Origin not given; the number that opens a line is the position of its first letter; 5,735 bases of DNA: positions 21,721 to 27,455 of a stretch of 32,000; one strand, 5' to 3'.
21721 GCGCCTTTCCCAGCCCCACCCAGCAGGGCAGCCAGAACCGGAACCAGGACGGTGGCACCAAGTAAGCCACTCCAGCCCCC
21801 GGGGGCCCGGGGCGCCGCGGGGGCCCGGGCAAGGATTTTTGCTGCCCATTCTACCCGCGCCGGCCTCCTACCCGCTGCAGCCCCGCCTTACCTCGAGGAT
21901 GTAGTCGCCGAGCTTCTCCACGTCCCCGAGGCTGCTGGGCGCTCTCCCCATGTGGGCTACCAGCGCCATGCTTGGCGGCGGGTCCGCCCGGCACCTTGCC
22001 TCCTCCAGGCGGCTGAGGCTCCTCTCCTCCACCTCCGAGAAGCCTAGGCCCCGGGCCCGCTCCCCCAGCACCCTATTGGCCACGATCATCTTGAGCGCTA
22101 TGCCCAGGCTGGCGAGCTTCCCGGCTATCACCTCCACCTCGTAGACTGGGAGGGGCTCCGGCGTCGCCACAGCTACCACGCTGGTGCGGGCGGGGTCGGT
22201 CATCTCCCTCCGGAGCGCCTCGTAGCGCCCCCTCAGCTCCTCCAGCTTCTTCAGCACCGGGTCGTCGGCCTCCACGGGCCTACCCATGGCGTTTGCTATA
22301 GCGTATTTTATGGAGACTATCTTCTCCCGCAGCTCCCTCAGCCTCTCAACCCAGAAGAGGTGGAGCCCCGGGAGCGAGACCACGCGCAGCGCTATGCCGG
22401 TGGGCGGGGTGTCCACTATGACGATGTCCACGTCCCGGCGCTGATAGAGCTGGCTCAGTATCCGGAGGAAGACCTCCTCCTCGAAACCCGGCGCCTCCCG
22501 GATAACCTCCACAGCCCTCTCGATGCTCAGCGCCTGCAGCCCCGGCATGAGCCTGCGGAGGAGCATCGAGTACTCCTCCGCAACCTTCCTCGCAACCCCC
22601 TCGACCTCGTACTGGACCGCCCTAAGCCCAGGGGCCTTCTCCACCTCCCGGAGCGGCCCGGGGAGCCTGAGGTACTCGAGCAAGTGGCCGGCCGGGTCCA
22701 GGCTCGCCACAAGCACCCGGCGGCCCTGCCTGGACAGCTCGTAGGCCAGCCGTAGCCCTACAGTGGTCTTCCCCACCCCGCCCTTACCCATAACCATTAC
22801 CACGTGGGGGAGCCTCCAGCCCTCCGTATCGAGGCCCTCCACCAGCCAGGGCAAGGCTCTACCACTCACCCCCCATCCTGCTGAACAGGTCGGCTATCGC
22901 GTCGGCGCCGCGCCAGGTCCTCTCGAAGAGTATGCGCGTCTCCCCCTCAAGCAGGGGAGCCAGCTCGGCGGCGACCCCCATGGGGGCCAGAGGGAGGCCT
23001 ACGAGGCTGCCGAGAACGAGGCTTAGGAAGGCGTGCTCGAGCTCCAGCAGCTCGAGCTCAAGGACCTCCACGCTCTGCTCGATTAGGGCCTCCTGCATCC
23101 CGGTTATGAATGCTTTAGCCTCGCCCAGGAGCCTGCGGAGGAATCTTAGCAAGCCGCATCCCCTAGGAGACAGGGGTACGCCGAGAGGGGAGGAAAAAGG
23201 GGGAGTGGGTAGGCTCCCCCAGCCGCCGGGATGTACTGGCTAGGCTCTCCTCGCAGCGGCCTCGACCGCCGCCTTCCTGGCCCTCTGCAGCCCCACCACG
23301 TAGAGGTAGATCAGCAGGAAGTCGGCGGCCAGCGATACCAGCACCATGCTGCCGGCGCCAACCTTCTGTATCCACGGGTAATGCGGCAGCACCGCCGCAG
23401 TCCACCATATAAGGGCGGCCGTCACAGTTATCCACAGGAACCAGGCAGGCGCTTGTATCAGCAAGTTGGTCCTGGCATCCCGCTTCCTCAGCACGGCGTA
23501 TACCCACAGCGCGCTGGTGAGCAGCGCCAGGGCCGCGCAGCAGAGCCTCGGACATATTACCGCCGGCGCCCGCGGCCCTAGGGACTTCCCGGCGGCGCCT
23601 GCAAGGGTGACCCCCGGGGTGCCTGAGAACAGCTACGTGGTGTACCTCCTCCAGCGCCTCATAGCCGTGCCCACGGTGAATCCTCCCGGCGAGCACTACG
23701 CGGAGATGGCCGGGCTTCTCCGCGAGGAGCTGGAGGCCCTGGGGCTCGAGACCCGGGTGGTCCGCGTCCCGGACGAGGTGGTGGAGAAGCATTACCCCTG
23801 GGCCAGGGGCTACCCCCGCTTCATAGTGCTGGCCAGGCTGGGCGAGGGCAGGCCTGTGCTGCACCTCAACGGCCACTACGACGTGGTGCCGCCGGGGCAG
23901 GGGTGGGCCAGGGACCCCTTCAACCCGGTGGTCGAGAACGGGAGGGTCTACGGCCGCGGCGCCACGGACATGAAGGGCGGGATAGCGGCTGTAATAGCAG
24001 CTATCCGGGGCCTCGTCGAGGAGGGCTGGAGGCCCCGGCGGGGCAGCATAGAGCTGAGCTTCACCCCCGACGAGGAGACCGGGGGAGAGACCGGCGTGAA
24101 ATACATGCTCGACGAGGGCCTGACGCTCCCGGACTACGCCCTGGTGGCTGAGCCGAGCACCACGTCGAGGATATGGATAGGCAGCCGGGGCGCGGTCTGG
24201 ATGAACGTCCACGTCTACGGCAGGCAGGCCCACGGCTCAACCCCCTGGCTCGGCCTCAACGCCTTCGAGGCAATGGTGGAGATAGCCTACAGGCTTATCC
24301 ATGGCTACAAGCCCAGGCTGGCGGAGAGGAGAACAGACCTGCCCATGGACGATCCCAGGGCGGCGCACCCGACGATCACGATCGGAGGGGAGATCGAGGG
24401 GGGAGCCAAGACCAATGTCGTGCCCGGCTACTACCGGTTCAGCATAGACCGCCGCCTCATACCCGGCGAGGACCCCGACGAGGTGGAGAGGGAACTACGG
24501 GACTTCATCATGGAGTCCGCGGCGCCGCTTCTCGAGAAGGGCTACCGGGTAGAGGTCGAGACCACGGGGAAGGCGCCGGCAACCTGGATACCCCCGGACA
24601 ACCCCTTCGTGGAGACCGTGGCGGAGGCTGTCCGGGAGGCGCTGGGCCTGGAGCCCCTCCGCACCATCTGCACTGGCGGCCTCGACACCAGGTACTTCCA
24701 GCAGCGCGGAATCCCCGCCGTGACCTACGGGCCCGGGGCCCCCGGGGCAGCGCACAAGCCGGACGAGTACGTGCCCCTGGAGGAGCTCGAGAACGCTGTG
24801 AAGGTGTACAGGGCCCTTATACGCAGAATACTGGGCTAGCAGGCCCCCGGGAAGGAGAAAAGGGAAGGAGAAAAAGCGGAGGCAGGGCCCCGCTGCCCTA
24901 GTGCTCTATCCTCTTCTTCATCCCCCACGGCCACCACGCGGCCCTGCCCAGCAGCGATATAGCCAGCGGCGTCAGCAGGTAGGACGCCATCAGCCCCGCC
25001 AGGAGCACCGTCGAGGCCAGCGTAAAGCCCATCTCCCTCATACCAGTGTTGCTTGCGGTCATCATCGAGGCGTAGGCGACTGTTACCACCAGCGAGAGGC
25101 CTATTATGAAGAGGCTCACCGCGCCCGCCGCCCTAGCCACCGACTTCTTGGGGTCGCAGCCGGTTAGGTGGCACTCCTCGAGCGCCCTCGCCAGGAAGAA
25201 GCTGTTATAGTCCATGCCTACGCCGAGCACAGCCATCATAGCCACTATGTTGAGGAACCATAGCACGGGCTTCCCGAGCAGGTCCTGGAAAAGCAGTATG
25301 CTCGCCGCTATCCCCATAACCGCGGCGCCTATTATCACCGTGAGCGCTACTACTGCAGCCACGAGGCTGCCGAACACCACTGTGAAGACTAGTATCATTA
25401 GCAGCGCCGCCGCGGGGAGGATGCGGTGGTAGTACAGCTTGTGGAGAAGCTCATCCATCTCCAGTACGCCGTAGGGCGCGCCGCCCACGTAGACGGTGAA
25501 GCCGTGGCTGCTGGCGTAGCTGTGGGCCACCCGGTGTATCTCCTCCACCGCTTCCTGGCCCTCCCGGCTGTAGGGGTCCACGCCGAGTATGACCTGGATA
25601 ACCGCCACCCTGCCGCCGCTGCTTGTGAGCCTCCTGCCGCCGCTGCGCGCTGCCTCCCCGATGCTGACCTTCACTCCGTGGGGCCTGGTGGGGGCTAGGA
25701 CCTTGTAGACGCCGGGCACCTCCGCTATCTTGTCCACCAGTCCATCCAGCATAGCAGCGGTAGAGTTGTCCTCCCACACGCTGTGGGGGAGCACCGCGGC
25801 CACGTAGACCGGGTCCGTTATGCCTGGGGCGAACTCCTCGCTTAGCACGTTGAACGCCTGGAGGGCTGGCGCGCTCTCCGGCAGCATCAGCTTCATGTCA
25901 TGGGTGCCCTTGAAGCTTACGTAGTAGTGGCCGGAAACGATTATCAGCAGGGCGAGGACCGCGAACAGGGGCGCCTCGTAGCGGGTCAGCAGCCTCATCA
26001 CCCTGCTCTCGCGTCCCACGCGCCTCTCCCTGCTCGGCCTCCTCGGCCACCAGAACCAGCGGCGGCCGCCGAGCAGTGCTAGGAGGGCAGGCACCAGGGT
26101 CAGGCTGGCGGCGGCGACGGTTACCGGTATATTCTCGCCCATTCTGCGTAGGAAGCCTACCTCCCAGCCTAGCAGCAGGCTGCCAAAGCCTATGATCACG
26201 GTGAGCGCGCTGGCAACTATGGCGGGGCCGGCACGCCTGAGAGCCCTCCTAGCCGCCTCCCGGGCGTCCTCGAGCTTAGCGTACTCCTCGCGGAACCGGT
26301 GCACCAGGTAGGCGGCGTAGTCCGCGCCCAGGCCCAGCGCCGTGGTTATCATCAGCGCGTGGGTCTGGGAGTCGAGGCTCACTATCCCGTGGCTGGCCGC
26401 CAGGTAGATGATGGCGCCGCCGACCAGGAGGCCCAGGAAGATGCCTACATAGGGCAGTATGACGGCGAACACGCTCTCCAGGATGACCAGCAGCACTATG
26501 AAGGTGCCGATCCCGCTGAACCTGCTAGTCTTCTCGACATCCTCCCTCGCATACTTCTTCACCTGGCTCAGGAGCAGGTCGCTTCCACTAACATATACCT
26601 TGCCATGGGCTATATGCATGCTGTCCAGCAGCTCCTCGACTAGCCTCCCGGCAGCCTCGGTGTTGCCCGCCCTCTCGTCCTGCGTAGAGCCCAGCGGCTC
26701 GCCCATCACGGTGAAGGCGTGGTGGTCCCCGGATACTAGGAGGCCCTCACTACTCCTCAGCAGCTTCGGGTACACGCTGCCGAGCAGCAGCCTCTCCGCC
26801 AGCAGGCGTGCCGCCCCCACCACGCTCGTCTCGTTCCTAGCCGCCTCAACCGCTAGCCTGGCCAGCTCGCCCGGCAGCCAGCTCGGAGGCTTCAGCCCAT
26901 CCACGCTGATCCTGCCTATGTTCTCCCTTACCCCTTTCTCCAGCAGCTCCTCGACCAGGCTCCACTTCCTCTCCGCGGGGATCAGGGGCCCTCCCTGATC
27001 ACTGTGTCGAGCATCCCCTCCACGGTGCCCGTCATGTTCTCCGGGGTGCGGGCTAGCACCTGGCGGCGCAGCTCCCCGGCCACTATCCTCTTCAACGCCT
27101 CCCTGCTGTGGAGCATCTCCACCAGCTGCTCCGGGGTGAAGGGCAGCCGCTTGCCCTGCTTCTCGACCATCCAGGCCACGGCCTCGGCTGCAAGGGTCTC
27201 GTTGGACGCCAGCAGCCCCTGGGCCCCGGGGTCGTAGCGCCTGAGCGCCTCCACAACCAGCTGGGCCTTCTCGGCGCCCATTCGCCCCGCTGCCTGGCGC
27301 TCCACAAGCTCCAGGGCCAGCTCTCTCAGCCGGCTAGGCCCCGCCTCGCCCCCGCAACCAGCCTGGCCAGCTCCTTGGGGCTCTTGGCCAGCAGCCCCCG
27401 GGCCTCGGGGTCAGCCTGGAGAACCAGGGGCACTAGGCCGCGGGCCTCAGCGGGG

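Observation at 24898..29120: Four tandem ORFs reconstruct one MMPL/RND-type transporter of about 1,400 aa with an extracellular insert of about 800 aa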

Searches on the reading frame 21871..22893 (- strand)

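Call 25: search_protein_families(library=pfam, proteins=[window:21871-22893:-], max_evalue=0.001)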
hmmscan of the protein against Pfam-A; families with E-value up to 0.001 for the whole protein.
window:21871-22893:- (341 aa): 7 families
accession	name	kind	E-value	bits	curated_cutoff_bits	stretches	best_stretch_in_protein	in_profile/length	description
PF02374.21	ArsA_ATPase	-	2.9e-41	142.1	24.3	1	31-281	3-251/305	Anion-transporting ATPase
PF13614.12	AAA_31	-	2.1e-10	41.3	27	1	32-168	5-131/177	AAA domain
PF01656.29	CbiA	-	6.3e-10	39.5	25.4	1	32-252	2-54/125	CobQ/CobB/MinD/ParA nucleotide binding domain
PF10609.15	ParA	-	1.6e-08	34.7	27.1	1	30-165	4-122/246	NUBPL iron-transfer P-loop NTPase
PF13481.12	AAA_25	-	1.6e-05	25.1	27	0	13-79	21-66/195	AAA domain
PF00448.28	SRP54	-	1.8e-05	24.9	22.7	1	29-66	1-38/196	SRP54-type protein, GTPase domain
PF25199.1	nSTAND_NTPase5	-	0.00029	21.1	34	1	27-62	39-75/145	Novel STAND NTPase 5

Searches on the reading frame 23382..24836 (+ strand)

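Call 25: search_protein_families(library=pfam, proteins=[window:23382-24836:+], max_evalue=0.001)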
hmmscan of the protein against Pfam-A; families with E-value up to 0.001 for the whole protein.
window:23382-24836:+ (485 aa): 3 families
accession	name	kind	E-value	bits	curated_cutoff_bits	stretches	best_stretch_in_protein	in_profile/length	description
PF01546.33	Peptidase_M20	-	5.3e-45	154.3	24.6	1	162-481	2-205/206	Peptidase family M20/M25/M40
PF07687.19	M20_dimer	-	2.7e-20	72.7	21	1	266-379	1-102/107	Peptidase dimerisation domain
PF04389.22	Peptidase_M28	-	1.8e-06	28.3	21.3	1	152-234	5-69/193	Peptidase family M28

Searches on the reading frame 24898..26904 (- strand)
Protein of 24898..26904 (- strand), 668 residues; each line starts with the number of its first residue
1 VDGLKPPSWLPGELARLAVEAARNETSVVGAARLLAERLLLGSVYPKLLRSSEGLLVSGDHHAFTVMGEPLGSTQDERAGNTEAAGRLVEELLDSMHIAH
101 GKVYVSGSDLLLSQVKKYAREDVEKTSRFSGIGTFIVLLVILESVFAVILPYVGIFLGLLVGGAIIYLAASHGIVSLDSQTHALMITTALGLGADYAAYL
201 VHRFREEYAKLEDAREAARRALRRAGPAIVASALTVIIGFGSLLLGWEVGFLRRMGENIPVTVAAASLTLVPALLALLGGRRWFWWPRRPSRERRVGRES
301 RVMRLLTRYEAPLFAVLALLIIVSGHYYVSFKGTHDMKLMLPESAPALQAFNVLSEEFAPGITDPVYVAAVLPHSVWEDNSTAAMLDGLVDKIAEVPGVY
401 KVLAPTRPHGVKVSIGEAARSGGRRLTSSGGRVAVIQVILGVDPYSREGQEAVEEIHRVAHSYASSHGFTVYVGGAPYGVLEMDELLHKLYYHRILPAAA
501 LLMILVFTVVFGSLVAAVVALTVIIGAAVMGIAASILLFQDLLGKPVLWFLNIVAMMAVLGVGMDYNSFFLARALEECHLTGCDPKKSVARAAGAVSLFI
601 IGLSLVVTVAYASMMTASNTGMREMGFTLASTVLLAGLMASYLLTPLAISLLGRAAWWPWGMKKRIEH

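Call 5: search_protein_families(library=pfam, proteins=[window:24898-26904:-], max_evalue=1)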
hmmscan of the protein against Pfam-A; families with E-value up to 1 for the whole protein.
window:24898-26904:- (668 aa): 3 families
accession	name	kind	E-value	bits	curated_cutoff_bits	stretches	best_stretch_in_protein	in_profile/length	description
PF03176.21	MMPL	-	2.7e-71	240.7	20.5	2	53-295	77-318/333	MMPL family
PF13801.11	Metal_resist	-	0.38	11.3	29.2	1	155-233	8-83/125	Heavy-metal resistance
PF02300.22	Fumarate_red_C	-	0.96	10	24.2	0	513-560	31-79/127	Fumarate reductase subunit C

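Call 11: search_protein_families(library=ncbifam, proteins=[window:24898-26904:-], max_evalue=1)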
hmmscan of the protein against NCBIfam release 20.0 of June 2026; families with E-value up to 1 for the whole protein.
window:24898-26904:- (668 aa): 5 families
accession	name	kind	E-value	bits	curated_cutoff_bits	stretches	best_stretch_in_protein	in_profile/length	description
TIGR00833.1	actII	subfamily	1.2e-64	219.1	874.7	2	55-413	109-463/910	MMPL family RND transporter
TIGR00921.1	2A067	subfamily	5.9e-44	150.2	351.9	3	42-277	502-733/733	hydrophobe/amphiphile efflux-3 (HAE3) family transporter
NF052608.1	TrhMmycExpMmpL3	equivalog_domain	7.9e-16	57.5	1400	2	135-280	198-343/992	trehalose monomycolate exporter MmpL3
TIGR03480.1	HpnN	hypoth_equivalog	9.1e-14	50.4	751.85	2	117-325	265-463/862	hopanoid biosynthesis associated RND transporter like protein HpnN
NF052374.1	HopndTporHpnN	equivalog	2.3e-05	22.7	1100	1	123-278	270-426/858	hopanoid transporter HpnN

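Call 15: find_encoding_contigs(protein=window:24898-26904:-, flank=8000, max_places=6)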
Protein window:24898-26904:- (668 aa): no gene with exactly this product is on record in the collection.

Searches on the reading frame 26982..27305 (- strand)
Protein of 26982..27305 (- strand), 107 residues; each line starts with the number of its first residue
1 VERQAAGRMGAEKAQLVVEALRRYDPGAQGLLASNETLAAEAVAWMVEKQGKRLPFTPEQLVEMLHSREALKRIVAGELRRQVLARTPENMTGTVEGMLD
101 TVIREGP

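Call 5: search_protein_families(library=pfam, proteins=[window:26982-27305:-], max_evalue=1)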
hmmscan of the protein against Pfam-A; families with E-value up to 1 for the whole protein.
window:26982-27305:- (107 aa): 0 families

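Call 11: search_protein_families(library=ncbifam, proteins=[window:26982-27305:-], max_evalue=1)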
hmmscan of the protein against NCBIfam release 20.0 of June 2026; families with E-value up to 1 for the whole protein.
window:26982-27305:- (107 aa): 0 families

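Call 20: find_encoding_contigs(protein=window:26982-27305:-, flank=8000, max_places=6)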
Protein window:26982-27305:- (107 aa): no gene with exactly this product is on record in the collection.

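Call 62: find_encoding_contigs(protein=window:26982-27281:-, flank=10000, max_places=10)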
Protein window:26982-27281:- (99 aa): 1 contig read that carries it; 1 place shown.
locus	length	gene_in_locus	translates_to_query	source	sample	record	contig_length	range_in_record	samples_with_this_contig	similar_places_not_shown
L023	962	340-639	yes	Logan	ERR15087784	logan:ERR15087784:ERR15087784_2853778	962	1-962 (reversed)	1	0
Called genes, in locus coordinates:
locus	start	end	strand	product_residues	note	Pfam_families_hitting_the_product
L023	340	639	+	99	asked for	-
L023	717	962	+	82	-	?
